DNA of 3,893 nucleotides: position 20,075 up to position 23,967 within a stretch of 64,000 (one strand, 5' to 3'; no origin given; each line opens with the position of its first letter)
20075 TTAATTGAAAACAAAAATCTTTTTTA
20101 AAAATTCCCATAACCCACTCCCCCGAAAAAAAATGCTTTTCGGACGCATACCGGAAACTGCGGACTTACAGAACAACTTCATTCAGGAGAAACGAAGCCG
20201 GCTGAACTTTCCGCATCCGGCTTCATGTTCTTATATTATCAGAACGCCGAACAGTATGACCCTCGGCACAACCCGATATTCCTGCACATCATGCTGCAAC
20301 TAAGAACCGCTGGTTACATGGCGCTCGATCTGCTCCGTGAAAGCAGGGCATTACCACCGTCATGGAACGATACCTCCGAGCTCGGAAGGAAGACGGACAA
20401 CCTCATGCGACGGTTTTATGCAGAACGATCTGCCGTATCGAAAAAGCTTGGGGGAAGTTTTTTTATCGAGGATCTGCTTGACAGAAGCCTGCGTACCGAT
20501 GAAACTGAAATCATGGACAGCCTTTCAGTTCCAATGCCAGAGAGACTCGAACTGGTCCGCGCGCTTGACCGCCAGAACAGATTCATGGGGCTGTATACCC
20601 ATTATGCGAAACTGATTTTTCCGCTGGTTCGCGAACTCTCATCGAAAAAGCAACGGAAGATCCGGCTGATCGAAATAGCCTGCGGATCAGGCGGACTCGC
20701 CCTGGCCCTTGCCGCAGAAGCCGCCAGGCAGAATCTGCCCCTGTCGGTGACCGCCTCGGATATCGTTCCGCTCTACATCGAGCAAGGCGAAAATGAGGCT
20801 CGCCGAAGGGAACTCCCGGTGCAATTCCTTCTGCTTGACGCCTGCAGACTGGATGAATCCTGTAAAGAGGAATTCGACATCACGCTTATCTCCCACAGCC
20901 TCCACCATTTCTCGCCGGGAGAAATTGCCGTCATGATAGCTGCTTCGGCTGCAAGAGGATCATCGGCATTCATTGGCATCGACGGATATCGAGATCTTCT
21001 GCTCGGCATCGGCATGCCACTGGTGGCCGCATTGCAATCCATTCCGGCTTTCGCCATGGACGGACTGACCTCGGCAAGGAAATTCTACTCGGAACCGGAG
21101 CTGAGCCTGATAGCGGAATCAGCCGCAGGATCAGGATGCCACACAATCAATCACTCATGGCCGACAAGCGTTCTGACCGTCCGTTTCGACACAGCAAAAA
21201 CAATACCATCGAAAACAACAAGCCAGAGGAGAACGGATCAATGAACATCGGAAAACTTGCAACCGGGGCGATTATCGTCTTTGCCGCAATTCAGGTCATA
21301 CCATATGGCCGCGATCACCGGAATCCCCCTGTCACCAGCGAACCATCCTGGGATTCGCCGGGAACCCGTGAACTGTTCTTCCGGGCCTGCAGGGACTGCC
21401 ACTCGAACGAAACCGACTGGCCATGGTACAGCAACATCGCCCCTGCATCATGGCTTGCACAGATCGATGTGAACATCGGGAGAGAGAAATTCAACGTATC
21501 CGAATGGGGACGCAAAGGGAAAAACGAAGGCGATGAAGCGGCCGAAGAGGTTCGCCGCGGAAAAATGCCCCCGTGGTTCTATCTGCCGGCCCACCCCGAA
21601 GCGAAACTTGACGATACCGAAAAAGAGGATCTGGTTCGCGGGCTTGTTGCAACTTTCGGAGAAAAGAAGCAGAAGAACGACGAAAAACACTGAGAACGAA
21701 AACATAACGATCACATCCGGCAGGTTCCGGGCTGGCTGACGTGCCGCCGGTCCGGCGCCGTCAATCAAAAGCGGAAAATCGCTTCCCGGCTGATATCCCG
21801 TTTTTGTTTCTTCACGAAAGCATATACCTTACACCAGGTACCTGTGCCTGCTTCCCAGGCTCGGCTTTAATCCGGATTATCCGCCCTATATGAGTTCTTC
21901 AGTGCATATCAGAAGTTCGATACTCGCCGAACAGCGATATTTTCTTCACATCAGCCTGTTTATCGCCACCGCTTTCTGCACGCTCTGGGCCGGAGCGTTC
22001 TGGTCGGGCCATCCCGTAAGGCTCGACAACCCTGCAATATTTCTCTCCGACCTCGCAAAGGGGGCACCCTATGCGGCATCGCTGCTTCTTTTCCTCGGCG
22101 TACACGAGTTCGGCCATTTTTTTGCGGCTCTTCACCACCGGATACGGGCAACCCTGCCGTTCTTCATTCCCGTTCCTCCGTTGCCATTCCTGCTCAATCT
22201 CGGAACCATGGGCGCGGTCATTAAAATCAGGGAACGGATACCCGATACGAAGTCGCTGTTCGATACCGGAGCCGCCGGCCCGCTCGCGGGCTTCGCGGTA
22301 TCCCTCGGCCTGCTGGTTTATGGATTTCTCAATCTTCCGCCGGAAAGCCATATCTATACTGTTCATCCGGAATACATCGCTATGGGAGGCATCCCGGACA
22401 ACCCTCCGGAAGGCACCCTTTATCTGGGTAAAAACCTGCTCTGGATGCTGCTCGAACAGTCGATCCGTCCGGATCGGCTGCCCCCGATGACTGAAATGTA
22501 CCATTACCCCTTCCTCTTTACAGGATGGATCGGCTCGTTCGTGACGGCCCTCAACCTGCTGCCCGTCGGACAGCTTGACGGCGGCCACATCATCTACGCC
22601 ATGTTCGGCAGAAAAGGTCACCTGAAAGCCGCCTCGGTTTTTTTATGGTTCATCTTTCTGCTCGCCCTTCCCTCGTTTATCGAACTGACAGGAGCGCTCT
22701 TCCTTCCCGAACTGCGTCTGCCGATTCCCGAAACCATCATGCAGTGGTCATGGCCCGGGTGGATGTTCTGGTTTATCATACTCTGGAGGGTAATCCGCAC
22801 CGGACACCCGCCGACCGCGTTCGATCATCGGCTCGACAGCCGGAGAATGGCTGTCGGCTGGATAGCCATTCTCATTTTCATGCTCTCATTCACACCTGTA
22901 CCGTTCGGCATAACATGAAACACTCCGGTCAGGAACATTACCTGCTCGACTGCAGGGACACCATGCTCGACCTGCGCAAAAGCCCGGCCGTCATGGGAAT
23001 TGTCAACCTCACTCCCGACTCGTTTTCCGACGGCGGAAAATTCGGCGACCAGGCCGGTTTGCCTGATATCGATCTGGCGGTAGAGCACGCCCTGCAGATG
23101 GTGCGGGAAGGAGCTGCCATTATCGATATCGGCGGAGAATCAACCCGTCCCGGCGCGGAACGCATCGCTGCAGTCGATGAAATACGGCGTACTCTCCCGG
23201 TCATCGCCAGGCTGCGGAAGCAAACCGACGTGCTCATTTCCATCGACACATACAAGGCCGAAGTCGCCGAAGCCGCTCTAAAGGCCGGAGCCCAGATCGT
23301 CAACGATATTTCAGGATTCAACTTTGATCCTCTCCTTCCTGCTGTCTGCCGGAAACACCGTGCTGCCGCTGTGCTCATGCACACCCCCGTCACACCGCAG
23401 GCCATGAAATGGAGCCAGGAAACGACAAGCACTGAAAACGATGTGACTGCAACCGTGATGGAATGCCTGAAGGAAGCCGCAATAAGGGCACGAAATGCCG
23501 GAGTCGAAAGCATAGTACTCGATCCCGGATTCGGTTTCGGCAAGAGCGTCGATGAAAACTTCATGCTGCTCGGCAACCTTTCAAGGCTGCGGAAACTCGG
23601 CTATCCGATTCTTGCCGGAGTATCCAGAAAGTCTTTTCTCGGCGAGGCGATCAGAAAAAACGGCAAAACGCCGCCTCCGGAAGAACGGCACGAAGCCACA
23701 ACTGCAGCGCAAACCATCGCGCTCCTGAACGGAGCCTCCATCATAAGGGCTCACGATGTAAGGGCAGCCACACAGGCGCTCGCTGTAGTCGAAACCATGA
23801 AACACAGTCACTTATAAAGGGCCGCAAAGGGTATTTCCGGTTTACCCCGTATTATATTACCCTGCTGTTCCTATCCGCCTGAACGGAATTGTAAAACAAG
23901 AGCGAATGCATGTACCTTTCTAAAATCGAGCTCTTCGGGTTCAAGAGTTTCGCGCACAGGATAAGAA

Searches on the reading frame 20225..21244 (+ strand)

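Call 68: search_protein_families(library=pfam, proteins=[window:20225-21244:+], max_evalue=0.00001)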
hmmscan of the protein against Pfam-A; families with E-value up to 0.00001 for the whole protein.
window:20225-21244:+ (339 aa): 4 families
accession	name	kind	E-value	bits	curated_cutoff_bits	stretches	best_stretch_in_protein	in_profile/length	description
PF13649.12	Methyltransf_25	-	4.7e-10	40.5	27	1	149-239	2-87/97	Methyltransferase domain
PF08241.18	Methyltransf_11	-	2.7e-07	31.6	21.2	1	150-230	2-74/95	Methyltransferase domain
PF13847.12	Methyltransf_31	-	4.8e-06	26.8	27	0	145-229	4-87/145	Methyltransferase domain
PF08242.18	Methyltransf_12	-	6.8e-06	27.2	30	0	149-232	1-79/98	Methyltransferase domain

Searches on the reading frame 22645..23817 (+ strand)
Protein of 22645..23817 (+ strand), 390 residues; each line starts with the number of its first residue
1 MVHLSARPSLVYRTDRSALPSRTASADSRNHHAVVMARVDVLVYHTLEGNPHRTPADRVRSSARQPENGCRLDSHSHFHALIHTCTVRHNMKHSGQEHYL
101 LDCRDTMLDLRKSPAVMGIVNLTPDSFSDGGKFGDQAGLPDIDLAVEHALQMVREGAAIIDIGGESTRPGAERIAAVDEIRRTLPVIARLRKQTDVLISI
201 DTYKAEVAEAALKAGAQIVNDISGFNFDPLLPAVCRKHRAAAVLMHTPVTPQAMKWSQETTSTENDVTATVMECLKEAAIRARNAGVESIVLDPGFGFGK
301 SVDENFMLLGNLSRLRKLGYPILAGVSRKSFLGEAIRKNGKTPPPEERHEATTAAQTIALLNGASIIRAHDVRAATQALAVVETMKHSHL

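Call 68: search_protein_families(library=pfam, proteins=[window:22645-23817:+], max_evalue=0.00001)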
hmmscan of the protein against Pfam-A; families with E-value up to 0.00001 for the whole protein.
window:22645-23817:+ (390 aa): 1 family
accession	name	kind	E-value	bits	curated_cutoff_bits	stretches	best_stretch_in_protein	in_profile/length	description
PF00809.28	Pterin_bind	-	3.6e-77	259.7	25.5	1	117-370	1-244/244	Pterin binding enzyme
